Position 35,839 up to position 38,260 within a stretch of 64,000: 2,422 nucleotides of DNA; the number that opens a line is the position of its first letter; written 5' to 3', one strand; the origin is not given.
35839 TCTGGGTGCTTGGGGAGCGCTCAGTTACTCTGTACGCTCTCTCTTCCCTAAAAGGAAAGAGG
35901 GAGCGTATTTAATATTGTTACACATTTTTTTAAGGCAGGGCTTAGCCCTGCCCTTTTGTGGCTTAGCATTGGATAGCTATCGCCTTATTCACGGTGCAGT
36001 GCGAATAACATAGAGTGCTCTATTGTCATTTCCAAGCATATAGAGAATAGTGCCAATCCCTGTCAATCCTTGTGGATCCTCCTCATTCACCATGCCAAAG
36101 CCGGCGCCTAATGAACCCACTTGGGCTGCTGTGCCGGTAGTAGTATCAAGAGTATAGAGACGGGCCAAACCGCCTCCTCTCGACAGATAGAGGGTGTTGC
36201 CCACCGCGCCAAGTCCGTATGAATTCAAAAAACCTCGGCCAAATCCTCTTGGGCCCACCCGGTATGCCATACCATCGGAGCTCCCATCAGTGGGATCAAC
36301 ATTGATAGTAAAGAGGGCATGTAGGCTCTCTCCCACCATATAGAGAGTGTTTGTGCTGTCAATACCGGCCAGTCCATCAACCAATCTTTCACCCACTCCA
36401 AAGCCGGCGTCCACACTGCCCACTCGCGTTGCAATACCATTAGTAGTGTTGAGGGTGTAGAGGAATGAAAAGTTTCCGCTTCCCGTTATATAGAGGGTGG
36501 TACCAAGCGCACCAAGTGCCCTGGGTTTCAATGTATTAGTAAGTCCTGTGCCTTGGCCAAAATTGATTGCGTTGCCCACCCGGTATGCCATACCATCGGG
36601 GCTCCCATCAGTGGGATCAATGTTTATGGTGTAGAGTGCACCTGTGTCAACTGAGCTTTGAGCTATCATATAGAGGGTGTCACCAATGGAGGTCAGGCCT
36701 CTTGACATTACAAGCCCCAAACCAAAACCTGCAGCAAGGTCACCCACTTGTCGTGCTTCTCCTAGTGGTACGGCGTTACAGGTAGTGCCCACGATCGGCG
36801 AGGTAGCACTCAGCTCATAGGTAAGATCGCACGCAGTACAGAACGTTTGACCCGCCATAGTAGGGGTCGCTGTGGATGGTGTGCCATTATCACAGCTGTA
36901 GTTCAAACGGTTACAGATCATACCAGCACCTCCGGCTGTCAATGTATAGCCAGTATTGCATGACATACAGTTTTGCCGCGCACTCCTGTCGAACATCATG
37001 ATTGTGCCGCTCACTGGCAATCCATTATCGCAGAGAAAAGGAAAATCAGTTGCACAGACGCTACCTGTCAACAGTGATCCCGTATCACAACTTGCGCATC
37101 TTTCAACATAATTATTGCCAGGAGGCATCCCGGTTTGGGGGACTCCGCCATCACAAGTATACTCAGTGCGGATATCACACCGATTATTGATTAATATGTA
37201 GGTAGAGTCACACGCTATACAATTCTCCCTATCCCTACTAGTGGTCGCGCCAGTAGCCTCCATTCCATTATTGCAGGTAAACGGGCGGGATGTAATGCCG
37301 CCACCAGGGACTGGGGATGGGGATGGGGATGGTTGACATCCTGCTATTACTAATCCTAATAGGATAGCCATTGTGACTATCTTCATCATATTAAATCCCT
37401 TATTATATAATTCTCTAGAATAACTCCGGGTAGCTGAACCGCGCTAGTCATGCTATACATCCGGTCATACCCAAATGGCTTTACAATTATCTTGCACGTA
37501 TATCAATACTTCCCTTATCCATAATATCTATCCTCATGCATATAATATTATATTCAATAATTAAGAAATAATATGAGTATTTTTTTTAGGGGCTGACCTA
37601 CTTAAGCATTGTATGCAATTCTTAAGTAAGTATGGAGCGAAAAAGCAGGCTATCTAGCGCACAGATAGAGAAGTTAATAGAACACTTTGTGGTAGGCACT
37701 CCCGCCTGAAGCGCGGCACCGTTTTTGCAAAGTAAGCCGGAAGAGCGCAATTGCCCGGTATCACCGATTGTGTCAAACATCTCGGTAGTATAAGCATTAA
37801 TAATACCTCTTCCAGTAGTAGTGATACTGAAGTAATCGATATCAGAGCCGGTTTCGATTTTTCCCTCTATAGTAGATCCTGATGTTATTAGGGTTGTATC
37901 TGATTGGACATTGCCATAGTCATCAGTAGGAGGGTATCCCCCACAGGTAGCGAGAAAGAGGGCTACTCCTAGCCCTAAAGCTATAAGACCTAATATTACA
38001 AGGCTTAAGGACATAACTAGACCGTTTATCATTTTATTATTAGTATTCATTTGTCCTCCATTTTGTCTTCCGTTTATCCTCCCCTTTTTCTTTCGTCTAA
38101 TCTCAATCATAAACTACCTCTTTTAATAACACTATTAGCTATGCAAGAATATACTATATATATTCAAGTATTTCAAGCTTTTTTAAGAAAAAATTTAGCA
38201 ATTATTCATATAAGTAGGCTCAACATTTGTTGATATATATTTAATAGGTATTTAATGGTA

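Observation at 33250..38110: Modular paralogous lipoprotein locus with shared 5'/3' ends and different mature domains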

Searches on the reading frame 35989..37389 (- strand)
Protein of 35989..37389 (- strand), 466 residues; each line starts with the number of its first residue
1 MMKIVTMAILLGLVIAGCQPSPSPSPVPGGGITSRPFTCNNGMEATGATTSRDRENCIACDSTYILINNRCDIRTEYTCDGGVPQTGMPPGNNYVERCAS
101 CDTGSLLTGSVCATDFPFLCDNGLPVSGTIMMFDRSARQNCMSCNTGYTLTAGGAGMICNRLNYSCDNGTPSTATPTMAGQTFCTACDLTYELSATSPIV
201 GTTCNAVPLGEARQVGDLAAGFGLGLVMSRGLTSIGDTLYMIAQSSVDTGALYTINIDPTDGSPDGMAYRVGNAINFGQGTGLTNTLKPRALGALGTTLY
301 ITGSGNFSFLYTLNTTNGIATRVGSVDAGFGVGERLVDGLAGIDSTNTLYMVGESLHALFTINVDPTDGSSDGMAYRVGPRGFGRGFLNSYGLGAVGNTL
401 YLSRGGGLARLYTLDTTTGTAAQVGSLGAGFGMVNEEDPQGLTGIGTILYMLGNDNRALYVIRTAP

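Call 6: search_protein_families(library=pfam, proteins=[window:35989-37389:-], max_evalue=1)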
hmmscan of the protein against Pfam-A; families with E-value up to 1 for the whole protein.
window:35989-37389:- (466 aa): 1 family
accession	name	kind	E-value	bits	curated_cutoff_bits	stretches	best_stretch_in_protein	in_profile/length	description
PF14339.12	DUF4394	-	0.0023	17.8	29.6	1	346-430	140-223/230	Domain of unknown function (DUF4394)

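Call 7: search_protein_families(library=ncbifam, proteins=[window:35989-37389:-], max_evalue=1)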
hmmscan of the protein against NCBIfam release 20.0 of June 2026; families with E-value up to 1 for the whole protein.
window:35989-37389:- (466 aa): 4 families
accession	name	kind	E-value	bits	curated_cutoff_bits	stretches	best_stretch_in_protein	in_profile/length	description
TIGR04359.1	TrbK_RP4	equivalog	0.093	12.7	23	1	4-25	2-23/67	entry exclusion lipoprotein TrbK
NF041857.1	RIF_Ptrans_rph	equivalog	0.094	11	999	1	321-345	201-225/864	rifamycin-inactivating phosphotransferase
NF004879.0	PRK06241.1-4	equivalog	0.11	10.6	976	1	321-345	203-227/868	phosphoenolpyruvate synthase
NF004878.0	PRK06241.1-3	subfamily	0.59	8.1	945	1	322-345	203-226/891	phosphoenolpyruvate synthase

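Call 14: find_encoding_contigs(protein=window:35989-37389:-, flank=10000, max_places=6)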
Protein window:35989-37389:- (466 aa): no gene with exactly this product is on record in the collection.

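Call 68: predict_structure(alignment_id=A4)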
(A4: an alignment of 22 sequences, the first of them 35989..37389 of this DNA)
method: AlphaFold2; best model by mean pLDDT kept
length: 466 residues; sequences in the alignment: 22
mean_pLDDT: 70.0   pTM: 0.62
mean pLDDT of the five models: 70.0, 69.7, 68.7, 67.3, 65.4
residues with pLDDT >= 90: 136; 70-90: 119; 50-70: 79; < 50: 132
segments of 3 or more residues with pLDDT < 50: 1-4, 10-37, 46-54, 73-79, 86-96, 103-108, 114-125, 127-140, 143-147, 149-157, 159-164, 175-181, 196-200, 283-285
pLDDT, mean of each block of 10 residues (from residue 1): 45 42 31 41 47 53 55 45 51 50 51 44 39 37 49 45 55 52 70 59 77 77 75 94 79 87 84 75 60 96 87 92 89 92 94 94 91 94 86 93 85 96 83 86 92 89 83
secondary structure, 60 per line:
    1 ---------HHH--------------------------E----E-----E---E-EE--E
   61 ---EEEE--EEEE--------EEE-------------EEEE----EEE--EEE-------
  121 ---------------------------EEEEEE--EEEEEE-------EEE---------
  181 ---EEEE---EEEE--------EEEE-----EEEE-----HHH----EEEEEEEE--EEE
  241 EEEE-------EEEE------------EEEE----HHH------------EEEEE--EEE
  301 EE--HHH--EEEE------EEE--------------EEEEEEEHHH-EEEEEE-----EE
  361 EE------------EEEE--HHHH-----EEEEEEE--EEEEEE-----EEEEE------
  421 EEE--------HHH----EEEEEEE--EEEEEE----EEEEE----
elements in order: E64-67 E70-73 E82-84 E98-101 E106-108 E111-113 E148-153 E156-161 E169-171 E184-187 E191-194 E203-206 E212-215 E228-235 E238-244 E252-255 E268-271 E291-295 E298-302 E310-313 E320-322 E337-343 E348-353 E359-362 E375-378 H381-384 E390-396 E399-404 E410-414 E421-423 E439-445 E448-453 E458-462
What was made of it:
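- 35989..37389 (-): Gene C: a different lipoprotein signal peptide (..VIAGC), four 4-Cys modules, and the same five-bladed propeller. It has no family 5' cassette and no SSR. In the AF2 model the propeller is confident and the Cys modules are not (pLDDT 40-55; call 68).
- Tried and rejected: The AF2 model of C did not resolve the Cys modules (pLDDT 40-55; call 68), so I make no fold claim for them.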

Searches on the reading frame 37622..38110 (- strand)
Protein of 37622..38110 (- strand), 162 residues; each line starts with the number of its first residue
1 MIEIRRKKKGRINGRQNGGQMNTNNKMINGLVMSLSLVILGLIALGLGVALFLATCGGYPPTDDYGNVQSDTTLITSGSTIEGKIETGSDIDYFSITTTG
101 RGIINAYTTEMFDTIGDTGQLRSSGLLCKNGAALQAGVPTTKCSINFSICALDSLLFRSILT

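Call 6: search_protein_families(library=pfam, proteins=[window:37622-38110:-], max_evalue=1)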
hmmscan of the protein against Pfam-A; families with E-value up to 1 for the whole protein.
window:37622-38110:- (162 aa): 0 families

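Call 7: search_protein_families(library=ncbifam, proteins=[window:37622-38110:-], max_evalue=1)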
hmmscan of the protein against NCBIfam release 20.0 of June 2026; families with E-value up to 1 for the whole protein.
window:37622-38110:- (162 aa): 0 families
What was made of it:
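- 37622..38110 (-): Gene D: a neighbouring small probable lipoprotein (..FLATCGG) that is unrelated to the family. No Pfam or NCBIfam hit (calls 6, 7).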
